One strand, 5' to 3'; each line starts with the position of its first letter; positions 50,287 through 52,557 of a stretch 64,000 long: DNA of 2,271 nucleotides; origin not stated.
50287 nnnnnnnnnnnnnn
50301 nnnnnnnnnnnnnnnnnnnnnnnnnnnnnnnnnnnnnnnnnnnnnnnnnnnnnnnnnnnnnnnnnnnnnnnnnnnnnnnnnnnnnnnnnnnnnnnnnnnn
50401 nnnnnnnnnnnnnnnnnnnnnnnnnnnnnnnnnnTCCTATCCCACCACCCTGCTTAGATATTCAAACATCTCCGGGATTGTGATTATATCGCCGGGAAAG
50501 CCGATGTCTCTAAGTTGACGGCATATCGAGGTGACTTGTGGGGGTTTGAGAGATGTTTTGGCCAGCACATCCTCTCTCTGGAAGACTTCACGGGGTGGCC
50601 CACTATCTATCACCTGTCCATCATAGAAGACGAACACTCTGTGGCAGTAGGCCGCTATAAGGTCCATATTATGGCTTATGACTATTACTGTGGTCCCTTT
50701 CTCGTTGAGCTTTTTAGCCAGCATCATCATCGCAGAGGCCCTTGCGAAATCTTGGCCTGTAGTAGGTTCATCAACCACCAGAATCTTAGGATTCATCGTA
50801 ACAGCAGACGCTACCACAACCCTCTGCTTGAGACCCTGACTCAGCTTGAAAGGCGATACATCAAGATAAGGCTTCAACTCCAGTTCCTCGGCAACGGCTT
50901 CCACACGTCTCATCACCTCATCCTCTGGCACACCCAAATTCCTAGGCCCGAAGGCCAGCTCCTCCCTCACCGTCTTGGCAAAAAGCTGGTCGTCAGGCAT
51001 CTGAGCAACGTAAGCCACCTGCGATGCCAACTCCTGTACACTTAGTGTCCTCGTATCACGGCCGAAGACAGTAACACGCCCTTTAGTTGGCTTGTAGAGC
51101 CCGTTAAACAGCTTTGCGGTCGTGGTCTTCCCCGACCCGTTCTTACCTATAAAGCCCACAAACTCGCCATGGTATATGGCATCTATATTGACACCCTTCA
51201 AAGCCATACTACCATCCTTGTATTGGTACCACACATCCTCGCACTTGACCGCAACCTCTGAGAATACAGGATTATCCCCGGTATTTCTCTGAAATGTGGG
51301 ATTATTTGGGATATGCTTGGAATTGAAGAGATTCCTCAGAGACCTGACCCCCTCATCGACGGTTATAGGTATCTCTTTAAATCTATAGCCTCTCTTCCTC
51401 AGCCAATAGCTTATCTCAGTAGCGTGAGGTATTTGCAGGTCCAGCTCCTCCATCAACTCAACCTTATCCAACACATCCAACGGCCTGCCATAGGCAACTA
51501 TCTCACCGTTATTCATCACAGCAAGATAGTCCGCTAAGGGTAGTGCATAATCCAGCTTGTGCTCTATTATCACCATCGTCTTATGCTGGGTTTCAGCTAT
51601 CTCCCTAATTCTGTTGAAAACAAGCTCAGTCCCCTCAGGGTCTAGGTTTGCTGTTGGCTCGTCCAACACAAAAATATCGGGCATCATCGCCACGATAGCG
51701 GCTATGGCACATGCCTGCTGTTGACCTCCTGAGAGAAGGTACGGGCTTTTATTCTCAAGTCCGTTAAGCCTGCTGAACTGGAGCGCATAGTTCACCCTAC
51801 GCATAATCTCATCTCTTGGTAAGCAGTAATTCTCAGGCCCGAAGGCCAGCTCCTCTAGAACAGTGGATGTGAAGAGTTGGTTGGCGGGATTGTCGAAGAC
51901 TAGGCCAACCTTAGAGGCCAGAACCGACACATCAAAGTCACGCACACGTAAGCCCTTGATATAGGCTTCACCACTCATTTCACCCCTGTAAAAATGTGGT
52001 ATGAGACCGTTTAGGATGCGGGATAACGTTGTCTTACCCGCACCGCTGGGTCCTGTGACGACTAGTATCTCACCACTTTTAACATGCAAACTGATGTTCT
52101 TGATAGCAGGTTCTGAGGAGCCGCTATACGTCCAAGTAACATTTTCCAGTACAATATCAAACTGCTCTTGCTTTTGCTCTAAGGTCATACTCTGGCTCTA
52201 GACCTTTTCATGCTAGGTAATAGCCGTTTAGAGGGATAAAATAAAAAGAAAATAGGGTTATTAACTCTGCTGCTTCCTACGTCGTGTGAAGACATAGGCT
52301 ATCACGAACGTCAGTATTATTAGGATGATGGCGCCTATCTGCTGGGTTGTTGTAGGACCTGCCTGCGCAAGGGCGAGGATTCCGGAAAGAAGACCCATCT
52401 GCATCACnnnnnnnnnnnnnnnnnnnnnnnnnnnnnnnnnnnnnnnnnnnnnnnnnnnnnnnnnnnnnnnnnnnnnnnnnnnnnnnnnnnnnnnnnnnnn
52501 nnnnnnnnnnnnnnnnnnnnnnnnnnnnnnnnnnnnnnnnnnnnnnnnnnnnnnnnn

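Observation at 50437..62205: Tandemly duplicated HyuA/HyuB (ATP-dependent hydantoinase/oxoprolinase) pairs flanking a cupin, next to an M24 peptidase and an ECF-type importer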

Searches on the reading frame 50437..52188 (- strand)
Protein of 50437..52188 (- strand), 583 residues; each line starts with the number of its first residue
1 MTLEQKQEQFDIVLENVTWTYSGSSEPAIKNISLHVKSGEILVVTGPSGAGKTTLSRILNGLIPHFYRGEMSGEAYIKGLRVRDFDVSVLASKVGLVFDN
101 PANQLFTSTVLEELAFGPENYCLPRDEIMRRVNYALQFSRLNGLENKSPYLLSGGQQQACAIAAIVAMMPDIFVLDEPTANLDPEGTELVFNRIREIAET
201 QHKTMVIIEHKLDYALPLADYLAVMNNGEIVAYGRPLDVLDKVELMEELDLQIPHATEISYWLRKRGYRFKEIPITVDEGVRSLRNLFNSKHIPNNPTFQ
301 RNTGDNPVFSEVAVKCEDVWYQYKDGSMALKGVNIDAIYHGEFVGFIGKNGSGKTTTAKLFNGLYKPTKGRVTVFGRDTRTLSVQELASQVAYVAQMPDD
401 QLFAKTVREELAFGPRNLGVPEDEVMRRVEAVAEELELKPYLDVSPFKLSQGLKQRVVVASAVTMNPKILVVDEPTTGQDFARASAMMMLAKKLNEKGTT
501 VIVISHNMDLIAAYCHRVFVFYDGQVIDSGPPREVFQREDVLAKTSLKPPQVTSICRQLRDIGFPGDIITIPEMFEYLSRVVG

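Call 3: search_protein_families(library=pfam, proteins=[window:50437-52188:-], max_evalue=0.01)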
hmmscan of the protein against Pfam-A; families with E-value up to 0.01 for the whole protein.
window:50437-52188:- (583 aa): 22 families
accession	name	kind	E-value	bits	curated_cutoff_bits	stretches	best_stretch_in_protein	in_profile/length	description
PF00005.33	ABC_tran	-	7.1e-52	176.1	25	2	338-477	8-137/137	ABC transporter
PF13304.12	AAA_21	-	4.8e-16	60.1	27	1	148-199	234-288/304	AAA domain, putative AbiEii toxin, Type IV TA system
PF02463.25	SMC_N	-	4.1e-09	36.6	40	1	75-201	111-191/220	RecF/RecN/SMC N terminal domain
PF13401.12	AAA_22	-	7.9e-07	29.9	27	0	39-62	5-28/130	AAA domain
PF13604.12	AAA_30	-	1.8e-05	25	27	0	37-60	15-39/191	AAA domain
PF20720.3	nSTAND3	-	2e-05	24.8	27.2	0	32-59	10-37/155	Novel STAND NTPase 3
PF13238.12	AAA_18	-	2.2e-05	25.4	29.4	0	43-79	2-25/128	AAA domain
PF13191.12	AAA_16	-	4.3e-05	24.5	32.6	0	38-58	23-43/167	AAA ATPase domain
PF01078.27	Mg_chelatase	-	7.6e-05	22.6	20.3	0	34-80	17-63/207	Magnesium chelatase, subunit ChlI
PF03193.22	RsgA_GTPase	-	9.9e-05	22.7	30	0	20-61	88-128/174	RsgA GTPase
PF13479.12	AAA_24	-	0.00025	21.4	27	0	347-384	8-37/195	AAA domain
PF00004.35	AAA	-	0.00047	21.1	21.2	0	346-361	3-18/131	ATPase family associated with various cellular activities (AAA)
PF13555.12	AAA_29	-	0.00051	20.2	27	0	35-55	18-38/61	P-loop containing region of AAA domain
PF13166.12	AAA_13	-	0.00053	19.2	36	0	348-364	23-39/713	AAA domain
PF13521.12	AAA_28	-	0.00086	20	27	0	43-61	3-21/164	AAA domain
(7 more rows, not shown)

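Call 4: search_protein_families(library=ncbifam, proteins=[window:50437-52188:-], max_evalue=0.01)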
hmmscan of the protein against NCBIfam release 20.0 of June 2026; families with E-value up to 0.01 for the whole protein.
window:50437-52188:- (583 aa): 199 families (the best 25 are shown)
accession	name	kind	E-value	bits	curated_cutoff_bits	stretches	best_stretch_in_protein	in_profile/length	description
TIGR04520.1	ECF_ATPase_1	equivalog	3.5e-140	466.1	315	2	12-284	1-268/269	energy-coupling factor transporter ATPase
TIGR04521.1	ECF_ATPase_2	equivalog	2.4e-138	459.9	330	2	315-575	2-274/279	energy-coupling factor transporter ATPase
NF010158.0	PRK13637.1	equivalog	1.9e-119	398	390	2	12-290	3-283/287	energy-coupling factor transporter ATPase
NF010156.0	PRK13635.1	equivalog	1.7e-114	381.7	392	2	12-286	6-274/279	energy-coupling factor ABC transporter ATP-binding protein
NF010171.0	PRK13652.1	equivalog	3e-109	364.4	476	2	315-564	5-254/277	cobalt transporter ATP-binding subunit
NF010155.0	PRK13634.1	equivalog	2e-107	358.8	413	2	318-574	7-275/290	energy-coupling factor ABC transporter ATP-binding protein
NF010157.0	PRK13636.1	equivalog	8e-104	346.8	463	2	313-556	5-250/285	cobalt transporter ATP-binding subunit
TIGR01166.1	cbiO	subfamily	8.2e-93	309.2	211.8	2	323-511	1-190/190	cobalt ABC transporter, ATP-binding protein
NF010170.0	PRK13651.1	equivalog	1e-92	310.4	432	3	27-289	21-301/308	cobalt transporter ATP-binding subunit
NF010166.0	PRK13646.1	equivalog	6e-89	298.1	458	2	313-558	2-256/286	energy-coupling factor transporter ATPase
NF010167.0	PRK13648.1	subfamily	5e-87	291.7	241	2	11-264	7-254/269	energy-coupling factor transporter ATPase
NF010153.0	PRK13631.1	equivalog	6.9e-85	284.8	463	2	346-559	57-287/320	cobalt transporter ATP-binding subunit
TIGR03375.1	type_I_sec_LssB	subfamily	4.4e-79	266.5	693.1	2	3-243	457-692/696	type I secretion system permease/ATPase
NF010159.0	PRK13638.1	equivalog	3e-72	243.2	489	2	316-559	4-247/271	energy-coupling factor ABC transporter ATP-binding protein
TIGR01186.1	proV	subfamily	7.7e-72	242.4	326.6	2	26-241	6-219/363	betaine/proline/choline family ABC transporter ATP-binding protein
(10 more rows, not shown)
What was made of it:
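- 50437..52188 (-): Fused ECF A-A' ATPase, 583 aa. TIGR04520 at 466 bits (cut-off 315) and TIGR04521 at 460 bits (cut-off 330) (call 4).
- Checked: Fused A-A' ATPase, 50437-52188 (-): TIGR04520 at 466 bits and TIGR04521 at 460 bits, both above their cut-offs (call 4).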

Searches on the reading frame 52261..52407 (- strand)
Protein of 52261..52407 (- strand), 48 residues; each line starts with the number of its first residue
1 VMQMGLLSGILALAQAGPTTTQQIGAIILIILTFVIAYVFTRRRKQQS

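Call 3: search_protein_families(library=pfam, proteins=[window:52261-52407:-], max_evalue=0.01)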
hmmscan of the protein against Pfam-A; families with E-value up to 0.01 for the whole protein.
window:52261-52407:- (48 aa): 0 families

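Call 4: search_protein_families(library=ncbifam, proteins=[window:52261-52407:-], max_evalue=0.01)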
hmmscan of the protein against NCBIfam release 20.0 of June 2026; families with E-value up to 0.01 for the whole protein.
window:52261-52407:- (48 aa): 1 family
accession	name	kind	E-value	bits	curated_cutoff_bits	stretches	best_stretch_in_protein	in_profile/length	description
TIGR01167.1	LPXTG_anchor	domain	0.0069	17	15.9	1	13-45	2-33/34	LPXTG cell wall anchor domain-containing protein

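Call 81: search_protein_families(library=pfam, proteins=[window:52264-52404:-], max_evalue=1)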
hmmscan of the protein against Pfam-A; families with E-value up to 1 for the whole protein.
seq(47 aa): 6 families
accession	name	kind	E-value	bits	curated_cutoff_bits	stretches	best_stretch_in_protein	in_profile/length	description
PF21314.2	TM_ErbB1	-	0.018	15.2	27.1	1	23-46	6-29/36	Epidermal growth factor receptor transmembrane-juxtamembrane segment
PF04246.17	RseC_MucC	-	0.022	15.1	24.4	1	4-46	77-121/130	Positive regulator of sigma(E), RseC/MucC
PF02656.20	DUF202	-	0.065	14.1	23.4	1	5-43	20-62/68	Domain of unknown function (DUF202)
PF17870.6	Insulin_TMD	-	0.095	13.2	33.4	1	24-46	20-43/47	Insulin receptor trans-membrane segment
PF17410.7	Stevor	-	0.099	12.6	25.4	1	10-47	225-264/275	Subtelomeric Variable Open Reading frame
PF12669.12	FeoB_associated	-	0.23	12.2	27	1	23-44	5-26/44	FeoB-associated Cys-rich membrane protein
